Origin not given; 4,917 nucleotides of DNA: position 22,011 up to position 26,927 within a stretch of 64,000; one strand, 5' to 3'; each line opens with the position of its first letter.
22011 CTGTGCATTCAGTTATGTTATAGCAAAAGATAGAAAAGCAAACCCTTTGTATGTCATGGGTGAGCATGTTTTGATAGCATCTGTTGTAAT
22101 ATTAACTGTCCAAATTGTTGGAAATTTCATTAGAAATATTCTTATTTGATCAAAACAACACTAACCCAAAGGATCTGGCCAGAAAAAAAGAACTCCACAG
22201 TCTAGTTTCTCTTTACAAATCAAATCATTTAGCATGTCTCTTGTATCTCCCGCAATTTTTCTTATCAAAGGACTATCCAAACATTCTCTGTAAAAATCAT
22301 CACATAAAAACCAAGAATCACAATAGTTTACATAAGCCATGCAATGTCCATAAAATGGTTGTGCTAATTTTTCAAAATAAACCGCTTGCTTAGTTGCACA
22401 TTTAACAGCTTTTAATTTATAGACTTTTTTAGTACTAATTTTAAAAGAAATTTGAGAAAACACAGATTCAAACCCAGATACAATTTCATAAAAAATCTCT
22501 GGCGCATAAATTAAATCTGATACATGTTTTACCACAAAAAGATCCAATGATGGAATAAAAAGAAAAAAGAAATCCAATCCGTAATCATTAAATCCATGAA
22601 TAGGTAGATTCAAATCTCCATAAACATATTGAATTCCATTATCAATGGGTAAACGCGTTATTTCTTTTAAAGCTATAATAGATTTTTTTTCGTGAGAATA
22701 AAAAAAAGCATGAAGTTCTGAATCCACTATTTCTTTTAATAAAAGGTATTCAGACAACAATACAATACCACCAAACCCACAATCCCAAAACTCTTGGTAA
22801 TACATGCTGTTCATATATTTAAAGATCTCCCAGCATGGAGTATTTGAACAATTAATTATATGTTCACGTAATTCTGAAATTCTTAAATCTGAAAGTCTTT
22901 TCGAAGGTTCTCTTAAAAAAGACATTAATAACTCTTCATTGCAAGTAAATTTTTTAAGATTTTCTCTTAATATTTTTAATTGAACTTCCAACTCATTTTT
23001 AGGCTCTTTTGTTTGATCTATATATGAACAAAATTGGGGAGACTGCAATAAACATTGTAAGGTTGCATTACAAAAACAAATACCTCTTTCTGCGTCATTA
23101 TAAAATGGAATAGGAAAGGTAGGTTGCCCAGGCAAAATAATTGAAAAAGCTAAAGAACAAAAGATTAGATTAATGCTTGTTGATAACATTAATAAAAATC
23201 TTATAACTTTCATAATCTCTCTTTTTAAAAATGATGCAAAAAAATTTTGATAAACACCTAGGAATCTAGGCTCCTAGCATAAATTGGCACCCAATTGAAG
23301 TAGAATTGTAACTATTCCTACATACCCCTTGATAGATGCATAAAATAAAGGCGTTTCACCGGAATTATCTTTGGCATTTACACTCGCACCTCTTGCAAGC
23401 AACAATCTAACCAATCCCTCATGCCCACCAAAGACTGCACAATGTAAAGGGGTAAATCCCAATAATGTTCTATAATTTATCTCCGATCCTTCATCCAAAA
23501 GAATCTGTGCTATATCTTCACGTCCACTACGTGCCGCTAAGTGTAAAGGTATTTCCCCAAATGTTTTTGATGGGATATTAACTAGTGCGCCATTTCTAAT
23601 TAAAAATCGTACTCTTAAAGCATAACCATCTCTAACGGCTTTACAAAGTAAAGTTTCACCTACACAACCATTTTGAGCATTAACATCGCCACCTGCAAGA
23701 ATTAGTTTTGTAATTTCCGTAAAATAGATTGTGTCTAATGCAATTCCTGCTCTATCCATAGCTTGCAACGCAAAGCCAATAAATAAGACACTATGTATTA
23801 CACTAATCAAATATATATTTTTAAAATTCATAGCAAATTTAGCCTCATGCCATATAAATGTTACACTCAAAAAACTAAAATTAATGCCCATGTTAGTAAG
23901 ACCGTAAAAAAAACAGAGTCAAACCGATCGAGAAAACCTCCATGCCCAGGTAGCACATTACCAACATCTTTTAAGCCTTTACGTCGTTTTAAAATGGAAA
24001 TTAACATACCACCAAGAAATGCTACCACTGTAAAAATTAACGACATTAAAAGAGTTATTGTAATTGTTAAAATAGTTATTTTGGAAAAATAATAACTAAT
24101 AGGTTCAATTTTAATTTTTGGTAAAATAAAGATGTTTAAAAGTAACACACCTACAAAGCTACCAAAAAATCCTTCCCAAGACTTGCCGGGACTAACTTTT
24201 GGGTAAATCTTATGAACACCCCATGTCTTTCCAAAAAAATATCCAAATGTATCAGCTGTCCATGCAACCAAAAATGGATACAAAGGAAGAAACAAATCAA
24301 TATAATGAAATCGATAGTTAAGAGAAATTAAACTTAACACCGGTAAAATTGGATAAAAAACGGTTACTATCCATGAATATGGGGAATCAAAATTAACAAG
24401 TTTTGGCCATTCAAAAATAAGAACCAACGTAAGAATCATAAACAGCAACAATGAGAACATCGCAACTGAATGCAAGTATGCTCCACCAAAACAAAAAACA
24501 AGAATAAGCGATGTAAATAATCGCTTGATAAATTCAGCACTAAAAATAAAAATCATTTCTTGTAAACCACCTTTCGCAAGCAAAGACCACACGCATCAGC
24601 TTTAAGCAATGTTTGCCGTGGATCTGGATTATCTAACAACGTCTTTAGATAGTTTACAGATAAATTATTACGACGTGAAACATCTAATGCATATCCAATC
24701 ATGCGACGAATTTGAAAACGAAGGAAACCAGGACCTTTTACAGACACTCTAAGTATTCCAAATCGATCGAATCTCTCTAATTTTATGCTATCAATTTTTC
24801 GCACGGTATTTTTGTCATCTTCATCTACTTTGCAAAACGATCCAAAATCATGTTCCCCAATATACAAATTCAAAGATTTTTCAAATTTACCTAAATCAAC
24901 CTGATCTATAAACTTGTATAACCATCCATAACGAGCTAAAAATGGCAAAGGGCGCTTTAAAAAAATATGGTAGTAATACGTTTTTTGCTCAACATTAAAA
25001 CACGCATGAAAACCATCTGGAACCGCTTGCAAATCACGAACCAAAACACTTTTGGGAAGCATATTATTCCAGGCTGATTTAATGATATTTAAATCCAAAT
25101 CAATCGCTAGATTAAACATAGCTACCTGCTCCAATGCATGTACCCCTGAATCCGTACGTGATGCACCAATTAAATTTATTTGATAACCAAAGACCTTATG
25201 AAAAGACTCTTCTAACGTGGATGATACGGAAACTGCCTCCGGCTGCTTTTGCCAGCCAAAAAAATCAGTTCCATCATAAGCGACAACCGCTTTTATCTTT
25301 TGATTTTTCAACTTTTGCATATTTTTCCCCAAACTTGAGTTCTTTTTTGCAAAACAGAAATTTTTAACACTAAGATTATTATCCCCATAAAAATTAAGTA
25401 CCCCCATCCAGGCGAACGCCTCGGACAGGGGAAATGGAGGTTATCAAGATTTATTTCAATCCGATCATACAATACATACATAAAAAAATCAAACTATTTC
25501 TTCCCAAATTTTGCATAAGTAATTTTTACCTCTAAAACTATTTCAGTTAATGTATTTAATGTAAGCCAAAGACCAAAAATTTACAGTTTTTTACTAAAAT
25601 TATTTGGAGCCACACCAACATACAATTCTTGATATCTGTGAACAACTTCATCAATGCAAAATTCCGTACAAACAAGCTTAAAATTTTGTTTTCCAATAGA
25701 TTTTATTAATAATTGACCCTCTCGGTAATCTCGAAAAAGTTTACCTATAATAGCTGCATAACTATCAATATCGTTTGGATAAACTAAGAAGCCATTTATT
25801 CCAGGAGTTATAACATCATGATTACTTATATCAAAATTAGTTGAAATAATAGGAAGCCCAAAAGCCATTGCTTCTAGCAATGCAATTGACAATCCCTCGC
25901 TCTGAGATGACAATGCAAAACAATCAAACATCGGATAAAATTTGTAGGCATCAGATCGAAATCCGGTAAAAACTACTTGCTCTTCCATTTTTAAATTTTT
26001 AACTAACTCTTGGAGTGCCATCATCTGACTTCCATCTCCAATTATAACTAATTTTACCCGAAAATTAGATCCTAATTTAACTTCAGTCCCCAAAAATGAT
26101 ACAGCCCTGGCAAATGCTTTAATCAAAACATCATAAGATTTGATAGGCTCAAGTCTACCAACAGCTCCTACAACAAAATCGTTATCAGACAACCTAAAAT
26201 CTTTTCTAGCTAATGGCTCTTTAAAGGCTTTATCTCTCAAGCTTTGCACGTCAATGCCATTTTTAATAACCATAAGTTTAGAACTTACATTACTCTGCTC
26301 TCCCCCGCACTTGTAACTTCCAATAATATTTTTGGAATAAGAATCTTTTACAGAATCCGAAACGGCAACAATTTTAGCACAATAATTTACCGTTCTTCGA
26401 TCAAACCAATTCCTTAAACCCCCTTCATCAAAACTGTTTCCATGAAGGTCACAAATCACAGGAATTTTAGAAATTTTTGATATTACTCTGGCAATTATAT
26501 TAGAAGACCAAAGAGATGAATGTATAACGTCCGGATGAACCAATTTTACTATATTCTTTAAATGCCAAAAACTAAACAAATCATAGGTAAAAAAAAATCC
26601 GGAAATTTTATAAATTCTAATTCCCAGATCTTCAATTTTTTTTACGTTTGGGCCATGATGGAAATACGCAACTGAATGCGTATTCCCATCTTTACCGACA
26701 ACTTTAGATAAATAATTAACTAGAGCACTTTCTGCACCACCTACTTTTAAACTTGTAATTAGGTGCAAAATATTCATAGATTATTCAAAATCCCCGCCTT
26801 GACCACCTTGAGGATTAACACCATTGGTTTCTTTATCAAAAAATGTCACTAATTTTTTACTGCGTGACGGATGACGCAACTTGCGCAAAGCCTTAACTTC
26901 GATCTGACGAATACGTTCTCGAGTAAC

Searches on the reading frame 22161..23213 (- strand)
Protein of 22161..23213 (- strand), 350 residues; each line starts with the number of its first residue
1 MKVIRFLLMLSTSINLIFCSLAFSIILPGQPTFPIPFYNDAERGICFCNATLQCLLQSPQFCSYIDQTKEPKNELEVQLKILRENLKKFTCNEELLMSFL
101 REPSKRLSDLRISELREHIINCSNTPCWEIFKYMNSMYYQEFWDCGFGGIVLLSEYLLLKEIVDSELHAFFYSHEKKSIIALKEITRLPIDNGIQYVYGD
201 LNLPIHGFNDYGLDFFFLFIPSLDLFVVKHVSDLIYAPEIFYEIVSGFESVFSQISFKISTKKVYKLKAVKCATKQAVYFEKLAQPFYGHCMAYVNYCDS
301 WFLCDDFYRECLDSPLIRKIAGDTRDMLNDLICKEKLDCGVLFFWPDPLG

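Call 52: search_protein_families(library=pfam, proteins=[window:22161-23213:-], max_evalue=0.001)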
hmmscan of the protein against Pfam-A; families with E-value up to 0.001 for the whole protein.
window:22161-23213:- (350 aa): 1 family
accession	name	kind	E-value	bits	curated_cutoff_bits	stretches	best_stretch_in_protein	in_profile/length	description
PF00443.35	UCH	-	0.00077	19.6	23.9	0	45-81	9-45/254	Ubiquitin carboxyl-terminal hydrolase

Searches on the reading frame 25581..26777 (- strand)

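Call 52: search_protein_families(library=pfam, proteins=[window:25581-26777:-], max_evalue=0.001)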
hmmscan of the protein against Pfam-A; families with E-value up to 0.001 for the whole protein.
window:25581-26777:- (398 aa): 6 families
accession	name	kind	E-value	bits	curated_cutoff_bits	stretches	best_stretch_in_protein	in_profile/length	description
PF00534.26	Glycos_transf_1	-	7.3e-34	117.2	26.4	1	190-352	5-160/172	Glycosyl transferases group 1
PF13692.12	Glyco_trans_1_4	-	1.2e-31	110.3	27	1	201-350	2-142/142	Glycosyl transferases group 1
PF13439.12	Glyco_transf_4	-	6.5e-14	52.8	28.5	1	13-177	2-168/170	Glycosyltransferase Family 4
PF13579.12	Glyco_trans_4_4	-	1.1e-06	29.5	29.7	1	73-146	63-141/158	Glycosyl transferase 4-like domain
PF20706.3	GT4-conflict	-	0.00043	19.8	26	1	197-311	194-309/385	Family 4 Glycosyltransferase in conflict systems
PF13477.12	Glyco_trans_4_2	-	0.00055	20.6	23.4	0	46-116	38-111/139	Glycosyl transferase 4-like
